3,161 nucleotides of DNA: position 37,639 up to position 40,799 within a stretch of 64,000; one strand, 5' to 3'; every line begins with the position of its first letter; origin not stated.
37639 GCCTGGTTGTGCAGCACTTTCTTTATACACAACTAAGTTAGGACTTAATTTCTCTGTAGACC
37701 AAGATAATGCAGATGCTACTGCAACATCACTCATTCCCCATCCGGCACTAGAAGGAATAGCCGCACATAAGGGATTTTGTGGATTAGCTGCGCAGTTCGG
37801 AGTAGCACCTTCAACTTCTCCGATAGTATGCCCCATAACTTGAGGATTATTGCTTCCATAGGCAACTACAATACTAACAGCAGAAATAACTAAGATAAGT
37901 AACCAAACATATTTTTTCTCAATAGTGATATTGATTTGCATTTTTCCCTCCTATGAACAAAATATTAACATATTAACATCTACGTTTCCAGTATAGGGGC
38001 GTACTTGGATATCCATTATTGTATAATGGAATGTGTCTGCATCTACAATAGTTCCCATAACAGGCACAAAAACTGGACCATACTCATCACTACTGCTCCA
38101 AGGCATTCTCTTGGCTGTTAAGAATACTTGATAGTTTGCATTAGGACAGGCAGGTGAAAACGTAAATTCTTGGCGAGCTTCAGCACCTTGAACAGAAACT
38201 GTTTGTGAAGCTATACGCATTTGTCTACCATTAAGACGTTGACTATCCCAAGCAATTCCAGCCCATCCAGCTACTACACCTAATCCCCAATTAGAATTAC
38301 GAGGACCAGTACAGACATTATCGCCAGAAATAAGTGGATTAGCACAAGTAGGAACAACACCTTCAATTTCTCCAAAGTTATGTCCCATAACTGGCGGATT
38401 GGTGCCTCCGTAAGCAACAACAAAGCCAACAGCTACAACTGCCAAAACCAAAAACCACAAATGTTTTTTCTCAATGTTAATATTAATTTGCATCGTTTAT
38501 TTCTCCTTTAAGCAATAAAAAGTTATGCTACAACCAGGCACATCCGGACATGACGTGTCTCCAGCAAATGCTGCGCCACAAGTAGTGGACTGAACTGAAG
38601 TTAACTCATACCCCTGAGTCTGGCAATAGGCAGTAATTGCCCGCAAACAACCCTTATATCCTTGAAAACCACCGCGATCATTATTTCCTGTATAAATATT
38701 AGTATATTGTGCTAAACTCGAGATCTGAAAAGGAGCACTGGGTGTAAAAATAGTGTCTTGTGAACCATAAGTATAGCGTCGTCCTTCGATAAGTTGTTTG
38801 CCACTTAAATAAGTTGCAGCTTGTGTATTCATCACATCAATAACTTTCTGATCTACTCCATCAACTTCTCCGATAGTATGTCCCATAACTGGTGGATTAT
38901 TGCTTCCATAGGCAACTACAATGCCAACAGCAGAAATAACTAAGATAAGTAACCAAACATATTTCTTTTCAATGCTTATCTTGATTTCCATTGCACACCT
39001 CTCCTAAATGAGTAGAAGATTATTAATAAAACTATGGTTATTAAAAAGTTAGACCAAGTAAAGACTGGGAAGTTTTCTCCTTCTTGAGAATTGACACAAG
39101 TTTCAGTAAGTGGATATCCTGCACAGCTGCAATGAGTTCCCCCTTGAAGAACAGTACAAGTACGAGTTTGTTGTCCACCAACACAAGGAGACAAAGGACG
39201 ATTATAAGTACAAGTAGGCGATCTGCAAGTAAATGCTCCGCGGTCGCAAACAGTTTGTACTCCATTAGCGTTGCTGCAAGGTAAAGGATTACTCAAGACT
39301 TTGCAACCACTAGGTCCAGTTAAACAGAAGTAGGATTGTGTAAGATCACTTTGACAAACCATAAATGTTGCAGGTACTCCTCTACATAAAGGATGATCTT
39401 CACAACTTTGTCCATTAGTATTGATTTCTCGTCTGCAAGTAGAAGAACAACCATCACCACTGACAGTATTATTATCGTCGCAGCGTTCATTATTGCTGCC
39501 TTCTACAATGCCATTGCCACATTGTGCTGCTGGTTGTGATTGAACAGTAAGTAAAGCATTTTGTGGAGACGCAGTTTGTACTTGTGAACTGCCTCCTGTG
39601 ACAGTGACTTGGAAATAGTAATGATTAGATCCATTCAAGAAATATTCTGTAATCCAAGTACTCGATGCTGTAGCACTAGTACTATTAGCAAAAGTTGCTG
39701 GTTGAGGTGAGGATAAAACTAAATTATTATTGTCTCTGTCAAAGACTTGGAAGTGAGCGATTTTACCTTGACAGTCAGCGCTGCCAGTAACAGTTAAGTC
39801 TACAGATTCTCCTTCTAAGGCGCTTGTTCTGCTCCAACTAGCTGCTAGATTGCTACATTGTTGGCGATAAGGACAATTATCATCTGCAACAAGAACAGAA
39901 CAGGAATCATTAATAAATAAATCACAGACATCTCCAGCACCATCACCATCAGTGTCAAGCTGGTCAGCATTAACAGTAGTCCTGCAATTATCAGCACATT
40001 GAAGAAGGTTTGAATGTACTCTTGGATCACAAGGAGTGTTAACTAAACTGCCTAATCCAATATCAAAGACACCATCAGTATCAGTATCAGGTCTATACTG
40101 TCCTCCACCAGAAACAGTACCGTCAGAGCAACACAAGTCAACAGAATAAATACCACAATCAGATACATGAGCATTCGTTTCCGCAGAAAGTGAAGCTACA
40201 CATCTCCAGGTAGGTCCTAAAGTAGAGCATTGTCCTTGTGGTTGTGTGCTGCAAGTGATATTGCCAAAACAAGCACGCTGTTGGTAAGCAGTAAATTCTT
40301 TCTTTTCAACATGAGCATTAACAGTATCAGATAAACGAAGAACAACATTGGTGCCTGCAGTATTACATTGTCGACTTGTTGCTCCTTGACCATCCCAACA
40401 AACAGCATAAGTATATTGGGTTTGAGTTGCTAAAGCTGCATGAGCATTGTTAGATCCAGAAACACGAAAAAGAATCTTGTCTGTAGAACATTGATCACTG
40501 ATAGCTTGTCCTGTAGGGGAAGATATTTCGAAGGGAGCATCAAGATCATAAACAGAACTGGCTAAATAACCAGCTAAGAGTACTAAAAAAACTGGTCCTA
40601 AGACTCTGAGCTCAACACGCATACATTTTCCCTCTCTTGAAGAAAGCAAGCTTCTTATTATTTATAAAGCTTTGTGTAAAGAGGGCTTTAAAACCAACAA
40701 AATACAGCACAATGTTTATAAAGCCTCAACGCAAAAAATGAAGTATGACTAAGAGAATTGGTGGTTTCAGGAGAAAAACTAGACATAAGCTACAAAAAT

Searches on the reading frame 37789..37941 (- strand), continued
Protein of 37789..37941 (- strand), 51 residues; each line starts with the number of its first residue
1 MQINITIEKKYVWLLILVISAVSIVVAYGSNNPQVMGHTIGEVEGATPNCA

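Call 61: find_related_loci(query=A2, collection=metagenome_contigs, flank=3500)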
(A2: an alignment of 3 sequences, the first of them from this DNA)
Query A2 (51 aa) in metagenome_contigs; peptide patterns used: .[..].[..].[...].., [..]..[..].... (x = any residue, [..] = any of these).
311 stretches matched a pattern; 18 encode a relative of the query (tblastn E <= 1e-3); 18 distinct loci.
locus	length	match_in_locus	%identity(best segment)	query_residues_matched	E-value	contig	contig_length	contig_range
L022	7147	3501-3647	71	1-49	1e-20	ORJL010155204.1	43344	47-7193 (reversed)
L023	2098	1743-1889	60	1-50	2e-18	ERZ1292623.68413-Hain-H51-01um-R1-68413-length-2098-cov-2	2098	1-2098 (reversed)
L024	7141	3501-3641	53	1-45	4e-15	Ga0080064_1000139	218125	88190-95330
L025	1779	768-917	66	1-50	4e-12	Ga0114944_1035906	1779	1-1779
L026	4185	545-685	47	1-44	4e-11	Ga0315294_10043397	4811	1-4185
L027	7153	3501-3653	43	1-51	5e-10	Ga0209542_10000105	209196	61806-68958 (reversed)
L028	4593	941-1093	37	1-48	2e-9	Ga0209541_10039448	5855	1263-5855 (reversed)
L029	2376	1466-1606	47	1-43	5e-9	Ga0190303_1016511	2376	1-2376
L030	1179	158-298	45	1-44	7e-9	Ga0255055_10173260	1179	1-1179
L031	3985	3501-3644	46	1-48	7e-9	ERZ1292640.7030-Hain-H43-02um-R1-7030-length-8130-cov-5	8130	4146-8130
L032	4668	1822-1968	47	1-44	2e-8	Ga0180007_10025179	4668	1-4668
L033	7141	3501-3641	36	1-44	3e-8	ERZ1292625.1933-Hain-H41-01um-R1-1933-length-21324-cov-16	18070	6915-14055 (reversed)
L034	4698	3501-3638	39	2-44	1e-7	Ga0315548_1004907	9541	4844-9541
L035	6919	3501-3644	42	1-48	2e-7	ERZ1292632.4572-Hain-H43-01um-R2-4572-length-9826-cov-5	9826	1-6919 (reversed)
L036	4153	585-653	57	24-46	4e-7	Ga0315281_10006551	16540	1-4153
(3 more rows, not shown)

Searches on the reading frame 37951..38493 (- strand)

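Call 3: search_protein_families(library=pfam, proteins=[window:37951-38493:-], max_evalue=1)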
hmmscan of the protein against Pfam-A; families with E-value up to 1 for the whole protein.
window:37951-38493:- (180 aa): 0 families

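Call 4: search_protein_families(library=ncbifam, proteins=[window:37951-38493:-], max_evalue=1)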
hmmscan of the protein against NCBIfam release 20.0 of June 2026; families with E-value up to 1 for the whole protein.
window:37951-38493:- (180 aa): 0 families

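Call 31: search_protein_families(library=phrogs, proteins=[window:37951-38493:-], max_evalue=0.1)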
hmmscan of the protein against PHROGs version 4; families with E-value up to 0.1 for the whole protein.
window:37951-38493:- (180 aa): 1 family
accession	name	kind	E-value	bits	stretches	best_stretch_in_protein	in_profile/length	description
phrog_3484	-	tail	0.032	13.6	1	75-135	305-355/818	tail fiber protein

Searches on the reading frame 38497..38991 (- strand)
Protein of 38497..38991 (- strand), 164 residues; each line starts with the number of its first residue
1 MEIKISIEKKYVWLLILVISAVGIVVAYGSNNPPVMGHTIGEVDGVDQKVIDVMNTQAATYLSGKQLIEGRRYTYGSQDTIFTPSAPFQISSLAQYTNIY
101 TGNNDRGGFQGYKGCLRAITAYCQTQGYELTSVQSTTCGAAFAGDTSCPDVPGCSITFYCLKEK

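Call 3: search_protein_families(library=pfam, proteins=[window:38497-38991:-], max_evalue=1)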
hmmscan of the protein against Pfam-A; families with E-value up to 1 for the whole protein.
window:38497-38991:- (164 aa): 0 families

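Call 4: search_protein_families(library=ncbifam, proteins=[window:38497-38991:-], max_evalue=1)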
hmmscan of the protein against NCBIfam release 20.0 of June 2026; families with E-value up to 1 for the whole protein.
window:38497-38991:- (164 aa): 0 families

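Call 31: search_protein_families(library=phrogs, proteins=[window:38497-38991:-], max_evalue=0.1)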
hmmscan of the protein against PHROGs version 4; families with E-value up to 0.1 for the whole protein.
window:38497-38991:- (164 aa): 0 families

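Call 72: predict_structure(alignment_id=A7)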
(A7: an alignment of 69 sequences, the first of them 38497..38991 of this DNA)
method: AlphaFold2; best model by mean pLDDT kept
length: 164 residues; sequences in the alignment: 69
mean_pLDDT: 63.1   pTM: 0.36
mean pLDDT of the five models: 63.1, 62.6, 61.9, 61.2, 60.8
residues with pLDDT >= 90: 18; 70-90: 39; 50-70: 64; < 50: 43
segments of 3 or more residues with pLDDT < 50: 60-64, 66-89, 100-108
pLDDT, mean of each block of 10 residues (from residue 1): 86 95 80 63 58 54 43 40 46 52 47 73 82 66 53 70 66
secondary structure, 60 per line:
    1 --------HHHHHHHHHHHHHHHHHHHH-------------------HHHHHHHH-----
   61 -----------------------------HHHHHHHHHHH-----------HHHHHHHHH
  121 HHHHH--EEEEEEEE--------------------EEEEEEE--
elements in order: H9-28 H48-55 H90-100 H112-125 E128-135 E156-162

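Call 76: fold_search(model_id=the predicted structure, library=pdb)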
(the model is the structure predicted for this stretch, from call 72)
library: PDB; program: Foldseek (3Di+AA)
matches with E <= 10: 415; with E <= 0.001: 0
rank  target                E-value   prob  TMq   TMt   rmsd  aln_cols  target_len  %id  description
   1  9s4v_C                3.6e-01  0.28  0.21  0.17  11.3        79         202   14  AcuB from Bacillus subtilis with AMP and ADP (released 2026-02-25)
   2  6sga_FU               6.0e-01  0.14  0.24  0.17  14.8       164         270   14  Body domain of the mt-SSU assemblosome from Trypanosoma brucei (released 2019-09-18)
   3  4v6i_BX               6.0e-01  0.09  0.18  0.23  19.6       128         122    7  Localization of the small subunit ribosomal proteins into a 6.1 A cryo-EM map of Saccharomyces cerevisiae translating (released 2014-07-09)
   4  2fjz                  7.8e-01  0.51  0.22  0.53   3.3        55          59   11  Structure of the Alzheimer's Amyloid Precursor Protein (APP) copper binding domain (residues 133 to 189) in 'small unit  (released 2007-01-16)
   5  6j0n_D                8.3e-01  0.18  0.20  0.25   6.7        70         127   11  Cryo-EM Structure of an Extracellular Contractile Injection System, baseplate in extended state, refined in C6 symmetr (released 2019-04-10)
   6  6xyd_C                8.9e-01  0.21  0.23  0.34   9.6        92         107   10  Crystal structure of Q4D6Q6, a conserved kinetoplastid-specific protein from Trypanosoma cruzi (released 2020-06-10)
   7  9hny_FR               9.5e-01  0.07  0.17  0.13  10.4       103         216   16  Mitoribosomal small subunit in complex with Mettl15 and Mettl17 (released 2025-03-26)
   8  7mrs_B                1.0e+00  0.51  0.23  0.49   3.2        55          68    7  Zebrafish CNTN4 APPb complex (released 2022-01-05)
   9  8ab1_B                1.0e+00  0.11  0.19  0.33  12.1        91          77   13  Crystal structure of the PulL-PulM C-terminal domain heterocomplex (released 2023-01-11)
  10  4qdk_A                1.1e+00  0.16  0.18  0.14  11.2        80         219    9  Crystal structure of magnesium protoporphyrin IX methyltransferase (ChlM) from Synechocystis PCC 6803 with bound SAH (released 2014-08-06)
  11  7mfm_G                1.1e+00  0.14  0.21  0.03  12.9        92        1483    9  Glutamate synthase, glutamate dehydrogenase counter-enzyme complex (released 2022-01-05)
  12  2fkl_A                1.1e+00  0.54  0.23  0.53   3.2        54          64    7  Structure of the Alzheimer's Amyloid Precursor Protein (APP) Copper Binding Domain (Residues 126- 189 of APP) (released 2007-01-16)
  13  9s4v_B                1.1e+00  0.14  0.21  0.16  11.3        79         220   14  AcuB from Bacillus subtilis with AMP and ADP (released 2026-02-25)
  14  9s4w_B                1.2e+00  0.12  0.19  0.16  13.2        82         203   13  AcuB from Geobacillus stearothermophilus without nucleotide (released 2026-02-25)
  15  7ciw                  1.2e+00  0.11  0.15  0.12   8.3        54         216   15  Crystal Structure of Agmatine N-Acetyltransferase mutant S171A in complex with Ac-Agm and CoA (released 2021-07-21)
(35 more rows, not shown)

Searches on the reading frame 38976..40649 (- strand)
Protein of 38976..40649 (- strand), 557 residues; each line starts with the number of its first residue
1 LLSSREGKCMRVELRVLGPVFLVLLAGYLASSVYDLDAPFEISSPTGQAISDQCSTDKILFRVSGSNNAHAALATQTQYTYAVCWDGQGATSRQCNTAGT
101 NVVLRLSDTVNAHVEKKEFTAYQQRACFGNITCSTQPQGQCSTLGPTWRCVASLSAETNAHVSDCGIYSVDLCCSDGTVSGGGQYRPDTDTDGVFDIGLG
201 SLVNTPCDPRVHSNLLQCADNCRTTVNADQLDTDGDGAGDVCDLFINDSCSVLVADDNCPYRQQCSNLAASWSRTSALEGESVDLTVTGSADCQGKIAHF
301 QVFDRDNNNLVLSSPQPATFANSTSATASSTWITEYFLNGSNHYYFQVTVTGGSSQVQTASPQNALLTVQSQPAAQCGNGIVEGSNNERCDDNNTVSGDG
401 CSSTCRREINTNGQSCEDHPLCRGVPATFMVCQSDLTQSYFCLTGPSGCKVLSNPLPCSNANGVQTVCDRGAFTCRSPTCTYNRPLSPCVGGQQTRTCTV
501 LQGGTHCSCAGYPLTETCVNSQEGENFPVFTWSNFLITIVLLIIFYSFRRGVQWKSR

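Call 3: search_protein_families(library=pfam, proteins=[window:38976-40649:-], max_evalue=1)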
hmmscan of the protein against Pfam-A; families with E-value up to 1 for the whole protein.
window:38976-40649:- (557 aa): 2 families
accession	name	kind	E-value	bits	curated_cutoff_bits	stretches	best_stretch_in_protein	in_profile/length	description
PF13948.11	DUF4215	-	6.7e-07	29.9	27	1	376-405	20-46/47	Domain of unknown function (DUF4215)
PF03064.21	U79_P34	-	0.047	14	27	1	131-178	35-82/134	HSV U79 / HCMV P34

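Call 4: search_protein_families(library=ncbifam, proteins=[window:38976-40649:-], max_evalue=1)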
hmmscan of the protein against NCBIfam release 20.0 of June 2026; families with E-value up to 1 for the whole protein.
window:38976-40649:- (557 aa): 3 families
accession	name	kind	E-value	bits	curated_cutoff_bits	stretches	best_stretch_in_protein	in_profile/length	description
TIGR02232.1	myxo_disulf_rpt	repeat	9.9e-11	41.3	20.8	1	375-408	2-33/38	cysteine-rich acidic repeat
NF047638.1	throspo3_MtsC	equivalog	2e-07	30.3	350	1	214-343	200-331/428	cell-cell cohesion MYXO-CTERM protein MtsC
NF045500.1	Omp28_seleno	equivalog_domain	0.0004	19.8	200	1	215-244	280-309/377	Omp28-related selenoprotein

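Call 31: search_protein_families(library=phrogs, proteins=[window:38976-40649:-], max_evalue=0.1)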
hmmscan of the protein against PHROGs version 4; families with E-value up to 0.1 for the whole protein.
window:38976-40649:- (557 aa): 0 families
